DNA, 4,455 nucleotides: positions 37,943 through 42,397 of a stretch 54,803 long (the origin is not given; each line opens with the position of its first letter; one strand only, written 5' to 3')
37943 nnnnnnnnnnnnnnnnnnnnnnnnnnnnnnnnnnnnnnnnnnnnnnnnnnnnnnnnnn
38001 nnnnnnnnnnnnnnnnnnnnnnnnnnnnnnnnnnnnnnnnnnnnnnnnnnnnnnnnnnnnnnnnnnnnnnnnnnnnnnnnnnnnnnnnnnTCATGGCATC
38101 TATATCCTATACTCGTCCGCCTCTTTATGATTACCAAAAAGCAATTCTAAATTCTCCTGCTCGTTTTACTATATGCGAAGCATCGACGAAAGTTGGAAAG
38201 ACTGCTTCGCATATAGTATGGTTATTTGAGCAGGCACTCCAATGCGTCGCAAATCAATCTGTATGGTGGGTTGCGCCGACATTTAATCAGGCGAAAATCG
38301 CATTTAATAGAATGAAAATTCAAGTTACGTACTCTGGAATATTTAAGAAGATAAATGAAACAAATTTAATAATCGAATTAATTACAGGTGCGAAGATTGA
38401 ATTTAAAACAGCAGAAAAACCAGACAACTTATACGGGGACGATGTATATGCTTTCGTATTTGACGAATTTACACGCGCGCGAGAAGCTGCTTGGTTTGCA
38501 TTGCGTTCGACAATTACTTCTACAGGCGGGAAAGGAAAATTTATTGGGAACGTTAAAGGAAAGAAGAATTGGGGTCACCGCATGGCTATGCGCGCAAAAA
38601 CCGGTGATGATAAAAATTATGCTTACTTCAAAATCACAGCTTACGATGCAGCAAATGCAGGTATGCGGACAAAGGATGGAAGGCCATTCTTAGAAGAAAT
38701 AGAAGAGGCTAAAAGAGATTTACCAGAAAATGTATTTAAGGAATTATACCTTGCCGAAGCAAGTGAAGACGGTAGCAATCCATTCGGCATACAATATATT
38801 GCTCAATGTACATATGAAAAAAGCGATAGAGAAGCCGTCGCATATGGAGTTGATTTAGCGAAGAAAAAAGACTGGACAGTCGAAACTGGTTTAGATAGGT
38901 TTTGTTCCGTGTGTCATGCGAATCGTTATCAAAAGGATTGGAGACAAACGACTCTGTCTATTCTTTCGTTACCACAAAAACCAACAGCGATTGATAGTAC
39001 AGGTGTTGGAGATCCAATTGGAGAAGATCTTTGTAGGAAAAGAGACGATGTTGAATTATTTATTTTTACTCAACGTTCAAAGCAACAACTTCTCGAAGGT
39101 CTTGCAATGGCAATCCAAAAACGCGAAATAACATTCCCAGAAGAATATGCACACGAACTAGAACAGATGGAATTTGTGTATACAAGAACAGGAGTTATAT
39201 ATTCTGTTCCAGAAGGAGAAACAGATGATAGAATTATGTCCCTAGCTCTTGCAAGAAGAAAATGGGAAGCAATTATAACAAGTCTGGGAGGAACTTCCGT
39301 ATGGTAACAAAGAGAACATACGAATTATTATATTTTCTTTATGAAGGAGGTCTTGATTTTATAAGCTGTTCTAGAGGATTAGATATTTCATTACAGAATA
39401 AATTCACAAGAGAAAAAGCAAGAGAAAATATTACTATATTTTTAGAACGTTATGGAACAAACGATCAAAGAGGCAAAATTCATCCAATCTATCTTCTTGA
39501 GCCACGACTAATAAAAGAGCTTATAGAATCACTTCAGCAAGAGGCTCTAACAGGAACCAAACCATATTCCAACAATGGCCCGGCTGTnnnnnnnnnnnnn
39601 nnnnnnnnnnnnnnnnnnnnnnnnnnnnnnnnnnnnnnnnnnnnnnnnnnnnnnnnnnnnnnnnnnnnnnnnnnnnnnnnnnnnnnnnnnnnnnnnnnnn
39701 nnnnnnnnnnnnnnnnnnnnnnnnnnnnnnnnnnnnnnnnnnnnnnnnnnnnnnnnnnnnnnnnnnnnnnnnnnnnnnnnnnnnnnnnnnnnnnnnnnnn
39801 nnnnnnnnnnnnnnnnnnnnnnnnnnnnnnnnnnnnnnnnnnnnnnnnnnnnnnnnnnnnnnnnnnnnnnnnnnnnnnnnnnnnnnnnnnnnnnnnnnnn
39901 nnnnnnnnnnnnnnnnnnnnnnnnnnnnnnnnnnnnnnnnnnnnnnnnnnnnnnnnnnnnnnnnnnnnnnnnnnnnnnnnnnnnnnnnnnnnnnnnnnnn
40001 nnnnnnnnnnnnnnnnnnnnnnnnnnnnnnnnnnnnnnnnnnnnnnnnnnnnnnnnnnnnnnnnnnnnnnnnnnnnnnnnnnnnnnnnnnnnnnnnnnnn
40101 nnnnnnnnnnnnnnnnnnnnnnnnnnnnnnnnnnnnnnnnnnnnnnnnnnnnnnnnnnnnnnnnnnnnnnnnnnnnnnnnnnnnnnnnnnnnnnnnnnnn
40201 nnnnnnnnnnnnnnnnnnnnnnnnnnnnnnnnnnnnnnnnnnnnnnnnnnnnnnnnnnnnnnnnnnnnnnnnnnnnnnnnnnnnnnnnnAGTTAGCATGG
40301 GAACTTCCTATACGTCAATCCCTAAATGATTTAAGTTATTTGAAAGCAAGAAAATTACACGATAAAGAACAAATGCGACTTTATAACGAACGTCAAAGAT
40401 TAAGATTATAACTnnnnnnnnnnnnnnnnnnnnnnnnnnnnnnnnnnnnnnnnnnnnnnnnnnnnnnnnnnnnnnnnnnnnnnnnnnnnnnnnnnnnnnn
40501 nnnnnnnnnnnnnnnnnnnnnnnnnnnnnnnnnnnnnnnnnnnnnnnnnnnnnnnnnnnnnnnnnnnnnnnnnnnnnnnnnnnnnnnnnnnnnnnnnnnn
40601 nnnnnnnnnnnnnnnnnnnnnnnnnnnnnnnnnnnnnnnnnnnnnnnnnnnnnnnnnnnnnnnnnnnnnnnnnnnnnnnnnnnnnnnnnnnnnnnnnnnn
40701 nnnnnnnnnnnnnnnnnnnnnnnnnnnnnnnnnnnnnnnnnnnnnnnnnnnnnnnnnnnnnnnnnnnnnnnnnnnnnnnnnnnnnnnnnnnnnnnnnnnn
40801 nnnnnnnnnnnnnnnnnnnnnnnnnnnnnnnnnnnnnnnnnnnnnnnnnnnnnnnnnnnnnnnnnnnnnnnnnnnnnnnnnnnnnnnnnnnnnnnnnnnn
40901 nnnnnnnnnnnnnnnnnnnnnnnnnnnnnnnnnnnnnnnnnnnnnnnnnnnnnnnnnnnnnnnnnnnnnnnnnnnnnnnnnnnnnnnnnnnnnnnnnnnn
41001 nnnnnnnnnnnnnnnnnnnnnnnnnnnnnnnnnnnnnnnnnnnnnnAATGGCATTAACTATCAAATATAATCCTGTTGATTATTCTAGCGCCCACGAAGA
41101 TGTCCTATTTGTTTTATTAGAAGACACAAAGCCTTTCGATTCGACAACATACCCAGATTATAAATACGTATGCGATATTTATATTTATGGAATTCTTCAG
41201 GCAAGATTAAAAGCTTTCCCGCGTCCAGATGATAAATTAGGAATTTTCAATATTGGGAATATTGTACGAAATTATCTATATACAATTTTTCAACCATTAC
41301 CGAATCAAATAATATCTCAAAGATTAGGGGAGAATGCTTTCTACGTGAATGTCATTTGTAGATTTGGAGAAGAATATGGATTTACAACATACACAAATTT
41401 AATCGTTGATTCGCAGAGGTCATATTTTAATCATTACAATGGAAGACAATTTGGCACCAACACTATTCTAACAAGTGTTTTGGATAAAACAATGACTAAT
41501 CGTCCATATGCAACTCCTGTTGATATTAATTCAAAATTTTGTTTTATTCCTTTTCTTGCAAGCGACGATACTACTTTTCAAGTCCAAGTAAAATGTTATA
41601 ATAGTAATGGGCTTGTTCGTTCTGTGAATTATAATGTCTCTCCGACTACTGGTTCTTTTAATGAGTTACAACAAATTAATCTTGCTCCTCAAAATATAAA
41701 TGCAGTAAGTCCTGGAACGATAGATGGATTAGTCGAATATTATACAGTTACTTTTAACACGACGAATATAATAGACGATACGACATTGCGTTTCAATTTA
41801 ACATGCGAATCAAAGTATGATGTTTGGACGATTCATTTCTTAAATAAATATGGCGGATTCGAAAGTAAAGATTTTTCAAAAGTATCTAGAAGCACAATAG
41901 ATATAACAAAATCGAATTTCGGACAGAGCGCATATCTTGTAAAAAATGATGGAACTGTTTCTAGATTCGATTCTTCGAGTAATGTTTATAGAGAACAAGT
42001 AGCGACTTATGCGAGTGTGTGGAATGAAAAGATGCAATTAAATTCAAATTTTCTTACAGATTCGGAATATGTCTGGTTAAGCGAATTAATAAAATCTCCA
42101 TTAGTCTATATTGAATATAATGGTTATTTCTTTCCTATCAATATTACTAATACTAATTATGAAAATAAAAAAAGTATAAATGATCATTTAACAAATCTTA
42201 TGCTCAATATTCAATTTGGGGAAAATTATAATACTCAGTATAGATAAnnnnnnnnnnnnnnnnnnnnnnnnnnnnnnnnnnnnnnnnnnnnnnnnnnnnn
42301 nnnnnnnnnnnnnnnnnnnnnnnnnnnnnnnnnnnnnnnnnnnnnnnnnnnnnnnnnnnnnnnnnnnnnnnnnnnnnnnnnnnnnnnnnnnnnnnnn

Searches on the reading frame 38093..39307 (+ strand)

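Call 55: search_protein_families(library=phrogs, proteins=[window:38093-39307:+], max_evalue=0.00001)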
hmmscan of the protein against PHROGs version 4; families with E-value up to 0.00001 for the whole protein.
window:38093-39307:+ (404 aa): 3 families
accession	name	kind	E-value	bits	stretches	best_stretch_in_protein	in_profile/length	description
phrog_2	-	head and packaging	1.4e-27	97.8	1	10-388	265-591/807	terminase large subunit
phrog_9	-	head and packaging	4.7e-12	46.6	1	32-262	232-495/812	terminase large subunit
phrog_7579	-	head and packaging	3.8e-08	33.8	1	14-228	8-218/239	terminase large subunit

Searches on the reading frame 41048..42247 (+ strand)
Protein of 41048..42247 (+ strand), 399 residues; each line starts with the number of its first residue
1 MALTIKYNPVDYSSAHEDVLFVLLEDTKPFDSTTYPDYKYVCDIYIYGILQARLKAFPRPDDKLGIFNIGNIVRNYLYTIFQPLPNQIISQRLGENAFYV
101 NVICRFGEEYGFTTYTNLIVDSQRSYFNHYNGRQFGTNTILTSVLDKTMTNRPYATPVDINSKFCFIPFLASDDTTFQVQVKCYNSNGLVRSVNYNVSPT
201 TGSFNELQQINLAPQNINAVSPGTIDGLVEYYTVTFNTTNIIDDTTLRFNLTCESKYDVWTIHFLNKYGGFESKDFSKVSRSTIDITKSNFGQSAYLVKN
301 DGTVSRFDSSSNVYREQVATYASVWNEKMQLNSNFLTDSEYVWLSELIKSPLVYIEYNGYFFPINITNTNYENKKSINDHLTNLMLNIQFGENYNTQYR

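Call 55: search_protein_families(library=phrogs, proteins=[window:41048-42247:+], max_evalue=0.00001)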
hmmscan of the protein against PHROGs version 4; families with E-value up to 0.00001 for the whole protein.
window:41048-42247:+ (399 aa): 1 family
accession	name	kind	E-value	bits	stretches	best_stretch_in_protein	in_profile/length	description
phrog_35281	-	unknown function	2.5e-09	37.4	1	236-383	319-459/474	-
